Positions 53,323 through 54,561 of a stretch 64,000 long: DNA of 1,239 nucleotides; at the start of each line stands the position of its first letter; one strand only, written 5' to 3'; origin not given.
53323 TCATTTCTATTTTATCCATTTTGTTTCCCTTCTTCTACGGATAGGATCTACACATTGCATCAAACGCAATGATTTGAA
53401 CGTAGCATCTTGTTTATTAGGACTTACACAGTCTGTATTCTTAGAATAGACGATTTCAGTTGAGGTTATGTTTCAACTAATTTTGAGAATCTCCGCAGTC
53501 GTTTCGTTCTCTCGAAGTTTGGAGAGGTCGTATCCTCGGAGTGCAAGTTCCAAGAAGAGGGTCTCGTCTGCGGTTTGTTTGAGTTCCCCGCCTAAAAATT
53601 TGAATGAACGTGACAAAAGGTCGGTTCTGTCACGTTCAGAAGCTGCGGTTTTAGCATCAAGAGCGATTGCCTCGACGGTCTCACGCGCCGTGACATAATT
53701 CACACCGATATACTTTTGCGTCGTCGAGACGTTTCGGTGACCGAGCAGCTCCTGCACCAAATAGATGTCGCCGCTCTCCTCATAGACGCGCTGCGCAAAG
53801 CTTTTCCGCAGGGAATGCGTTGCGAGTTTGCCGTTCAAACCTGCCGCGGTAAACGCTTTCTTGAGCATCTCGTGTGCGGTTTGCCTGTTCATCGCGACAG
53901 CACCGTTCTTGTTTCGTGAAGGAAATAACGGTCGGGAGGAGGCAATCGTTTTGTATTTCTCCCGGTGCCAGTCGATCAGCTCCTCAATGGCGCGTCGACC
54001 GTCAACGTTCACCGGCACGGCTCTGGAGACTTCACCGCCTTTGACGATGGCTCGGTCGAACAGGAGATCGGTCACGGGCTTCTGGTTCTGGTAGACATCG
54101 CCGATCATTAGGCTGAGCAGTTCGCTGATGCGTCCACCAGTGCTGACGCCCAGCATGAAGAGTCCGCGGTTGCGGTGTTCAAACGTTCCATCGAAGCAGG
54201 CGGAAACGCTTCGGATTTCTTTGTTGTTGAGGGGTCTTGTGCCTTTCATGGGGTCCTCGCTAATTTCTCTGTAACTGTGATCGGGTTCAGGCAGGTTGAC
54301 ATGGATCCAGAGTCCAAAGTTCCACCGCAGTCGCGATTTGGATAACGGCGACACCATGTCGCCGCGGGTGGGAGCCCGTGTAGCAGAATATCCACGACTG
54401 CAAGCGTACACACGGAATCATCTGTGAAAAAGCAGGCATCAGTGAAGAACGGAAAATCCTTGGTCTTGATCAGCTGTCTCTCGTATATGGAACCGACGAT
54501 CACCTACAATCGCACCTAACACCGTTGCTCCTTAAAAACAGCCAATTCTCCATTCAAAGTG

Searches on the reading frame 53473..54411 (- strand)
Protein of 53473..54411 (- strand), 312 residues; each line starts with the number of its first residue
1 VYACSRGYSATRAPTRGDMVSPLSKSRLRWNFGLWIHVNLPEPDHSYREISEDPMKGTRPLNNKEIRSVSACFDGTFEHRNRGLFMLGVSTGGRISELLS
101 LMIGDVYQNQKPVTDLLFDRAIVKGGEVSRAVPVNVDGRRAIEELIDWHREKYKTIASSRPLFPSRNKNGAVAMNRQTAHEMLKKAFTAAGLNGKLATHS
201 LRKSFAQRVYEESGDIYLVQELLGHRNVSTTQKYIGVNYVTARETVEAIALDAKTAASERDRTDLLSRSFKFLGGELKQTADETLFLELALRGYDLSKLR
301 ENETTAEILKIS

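Call 12: search_protein_families(library=pfam, proteins=[window:53473-54411:-], max_evalue=0.01)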
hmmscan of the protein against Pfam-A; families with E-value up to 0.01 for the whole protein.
window:53473-54411:- (312 aa): 1 family
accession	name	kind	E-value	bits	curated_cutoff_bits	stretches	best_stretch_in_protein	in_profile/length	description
PF00589.27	Phage_integrase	-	8.2e-28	97.8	27.1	1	70-238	12-169/172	Phage integrase family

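Call 52: search_protein_families(library=ncbifam, proteins=[window:53473-54411:-], max_evalue=0.001)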
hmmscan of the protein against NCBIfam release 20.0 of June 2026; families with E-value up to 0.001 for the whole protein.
window:53473-54411:- (312 aa): 10 families
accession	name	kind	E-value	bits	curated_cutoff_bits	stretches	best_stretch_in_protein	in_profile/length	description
NF001399.0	PRK00283.1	subfamily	1.3e-26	93.5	279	1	74-245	129-291/300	tyrosine recombinase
TIGR02225.1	recomb_XerD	equivalog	3.1e-26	92.4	329.6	1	76-245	121-282/290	site-specific tyrosine recombinase XerD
NF040815.2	recomb_XerA_Arch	equivalog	3.7e-24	85.7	220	1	60-244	96-261/263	site-specific tyrosine recombinase/integron integrase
TIGR02224.1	recomb_XerC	equivalog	8.3e-24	84.5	335.15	1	77-239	126-279/295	tyrosine recombinase XerC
NF003462.0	PRK05084.1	equivalog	7.8e-18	64.3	267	1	79-249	195-356/360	tyrosine recombinase XerS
NF007371.0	PRK09871.1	subfamily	7.2e-15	55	222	1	58-239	4-176/198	tyrosine-type DNA invertase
NF002331.0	PRK01287.1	subfamily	2.3e-13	49.9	371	1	78-249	161-323/365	site-specific tyrosine recombinase XerC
TIGR02249.1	integrase_gron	subfamily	9.6e-13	48.2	265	1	174-238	237-301/315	integron integrase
NF007370.0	PRK09870.1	subfamily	3.5e-10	39.9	221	1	60-238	12-180/200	tyrosine-type DNA invertase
NF011946.0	PRK15417.1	equivalog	2.3e-09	36.9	435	1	174-243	252-321/337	integron integrase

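Call 88: find_related_loci(query=window:53476-54249:-, collection=viral_contigs, flank=8000)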
Query seq(258 aa) (258 aa) in viral_contigs; peptide patterns used: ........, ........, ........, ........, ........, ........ (x = any residue, [..] = any of these).
21 stretches matched a pattern, but none encodes a relative of the query by tblastn (E <= 1e-3).

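Call 89: find_homologous_proteins(query=window:53476-54249:-, max_evalue=1e-20)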
Query seq(258 aa) (258 aa): 2719 proteins with E <= 1e-20 among 3983 candidates; the best 120 are listed.
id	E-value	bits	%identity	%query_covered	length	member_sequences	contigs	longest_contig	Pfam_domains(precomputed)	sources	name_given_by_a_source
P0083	3.4e-163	559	100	100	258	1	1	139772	PF00589.28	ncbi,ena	-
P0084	3.9e-143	493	89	100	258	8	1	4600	PF00589.28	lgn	-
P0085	9.4e-143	492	89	100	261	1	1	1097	PF00589.28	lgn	-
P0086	2.8e-141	487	89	100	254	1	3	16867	PF00589.28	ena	-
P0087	2.9e-141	487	86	100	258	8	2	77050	PF00589.28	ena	-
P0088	7.5e-141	486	87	100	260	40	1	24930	PF00589.28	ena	-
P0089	1.0e-140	485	89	100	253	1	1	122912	PF00589.28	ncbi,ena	-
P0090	1.4e-140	485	87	100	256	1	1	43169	PF00589.28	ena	-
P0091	2.5e-140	484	88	100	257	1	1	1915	PF00589.28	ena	-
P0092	3.0e-140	484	87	100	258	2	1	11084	PF00589.28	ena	-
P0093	6.3e-140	482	88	100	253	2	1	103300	PF00589.28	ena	-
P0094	1.0e-139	482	88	100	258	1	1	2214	PF00589.28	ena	-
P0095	1.2e-139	482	87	100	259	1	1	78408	PF00589.28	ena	-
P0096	1.6e-139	481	86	100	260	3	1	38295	PF00589.28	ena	-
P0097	2.0e-139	481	87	100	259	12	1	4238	PF00589.28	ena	-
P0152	8.4e-127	440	81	100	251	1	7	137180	PF00589.28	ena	-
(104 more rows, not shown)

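Call 90: find_encoding_contigs(protein=P0152, flank=10000, max_places=10)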
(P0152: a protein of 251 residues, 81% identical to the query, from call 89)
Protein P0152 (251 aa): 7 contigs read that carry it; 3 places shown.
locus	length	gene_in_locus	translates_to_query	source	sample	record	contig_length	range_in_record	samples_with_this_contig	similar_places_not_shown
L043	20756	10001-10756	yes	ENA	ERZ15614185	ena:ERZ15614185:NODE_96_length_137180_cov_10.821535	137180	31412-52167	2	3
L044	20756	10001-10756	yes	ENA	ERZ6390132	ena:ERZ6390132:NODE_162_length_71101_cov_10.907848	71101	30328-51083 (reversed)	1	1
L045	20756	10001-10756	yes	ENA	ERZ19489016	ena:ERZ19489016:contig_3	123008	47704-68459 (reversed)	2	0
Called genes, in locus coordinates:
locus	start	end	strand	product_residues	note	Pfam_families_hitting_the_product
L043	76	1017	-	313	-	PF20016:ThsA_Macro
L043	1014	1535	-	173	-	PF08937:ThsB_TIR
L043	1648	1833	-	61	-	PF01527:HTH_Tnp_1, PF04218:CENP-B_N (weak), PF13542:HTH_Tnp_ISL3 (weak), PF13518:HTH_28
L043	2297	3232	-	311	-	PF03193:RsgA_GTPase (weak), PF00735:Septin (weak), PF01926:MMR_HSR1, PF04548:AIG1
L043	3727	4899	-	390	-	-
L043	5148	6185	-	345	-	PF01699:Na_Ca_ex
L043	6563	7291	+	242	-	-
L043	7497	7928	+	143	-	-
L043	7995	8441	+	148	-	-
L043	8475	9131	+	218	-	-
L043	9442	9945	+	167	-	-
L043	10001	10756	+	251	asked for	PF00589:Phage_integrase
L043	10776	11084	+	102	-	-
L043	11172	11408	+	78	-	-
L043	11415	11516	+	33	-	-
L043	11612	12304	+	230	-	-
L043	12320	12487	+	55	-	-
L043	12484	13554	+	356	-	-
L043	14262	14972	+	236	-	-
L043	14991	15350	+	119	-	-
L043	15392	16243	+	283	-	-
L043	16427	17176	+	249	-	PF04542:Sigma70_r2, PF04545:Sigma70_r4, PF08281:Sigma70_r4_2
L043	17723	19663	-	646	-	PF20581:DUF6785, PF20580:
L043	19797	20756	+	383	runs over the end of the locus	PF02746:MR_MLE_N, PF13378:MR_MLE_C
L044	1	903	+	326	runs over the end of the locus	PF01479:S4, PF00849:PseudoU_synth_2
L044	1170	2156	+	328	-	PF00248:Aldo_ket_red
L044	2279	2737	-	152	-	-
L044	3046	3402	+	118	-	-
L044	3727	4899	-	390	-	-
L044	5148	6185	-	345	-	PF01699:Na_Ca_ex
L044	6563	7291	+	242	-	-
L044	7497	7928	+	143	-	-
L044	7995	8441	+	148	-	-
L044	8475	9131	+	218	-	-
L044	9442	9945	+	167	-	-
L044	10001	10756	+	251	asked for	PF00589:Phage_integrase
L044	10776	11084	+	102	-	-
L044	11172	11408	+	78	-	-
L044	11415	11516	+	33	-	-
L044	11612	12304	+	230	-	-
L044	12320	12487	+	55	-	-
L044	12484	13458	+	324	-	-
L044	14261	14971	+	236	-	-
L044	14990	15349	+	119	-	-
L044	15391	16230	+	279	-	-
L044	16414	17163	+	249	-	PF04542:Sigma70_r2, PF04545:Sigma70_r4, PF08281:Sigma70_r4_2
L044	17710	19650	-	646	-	PF20581:DUF6785, PF20580:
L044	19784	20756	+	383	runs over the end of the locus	PF02746:MR_MLE_N, PF13378:MR_MLE_C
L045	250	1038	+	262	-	PF01909:NTP_transf_2, PF18765:Polbeta (weak), PF05168:HEPN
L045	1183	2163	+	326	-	PF01479:S4, PF00849:PseudoU_synth_2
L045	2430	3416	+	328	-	PF00248:Aldo_ket_red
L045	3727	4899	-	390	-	-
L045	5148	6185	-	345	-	PF01699:Na_Ca_ex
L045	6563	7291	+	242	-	-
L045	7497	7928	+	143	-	-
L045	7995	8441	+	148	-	-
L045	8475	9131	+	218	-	-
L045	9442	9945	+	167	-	-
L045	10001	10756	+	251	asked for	PF00589:Phage_integrase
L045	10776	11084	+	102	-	-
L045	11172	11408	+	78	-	-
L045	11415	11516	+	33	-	-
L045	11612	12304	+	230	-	-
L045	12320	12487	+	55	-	-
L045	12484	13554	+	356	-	-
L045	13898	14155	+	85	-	PF08281:Sigma70_r4_2, PF04545:Sigma70_r4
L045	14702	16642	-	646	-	PF20581:DUF6785, PF20580:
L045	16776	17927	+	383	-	PF02746:MR_MLE_N, PF13378:MR_MLE_C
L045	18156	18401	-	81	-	PF15919:HicB_lk_antitox (weak)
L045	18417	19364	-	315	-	PF00389:2-Hacid_dh, PF02826:2-Hacid_dh_C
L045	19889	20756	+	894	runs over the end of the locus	PF18951:DUF5695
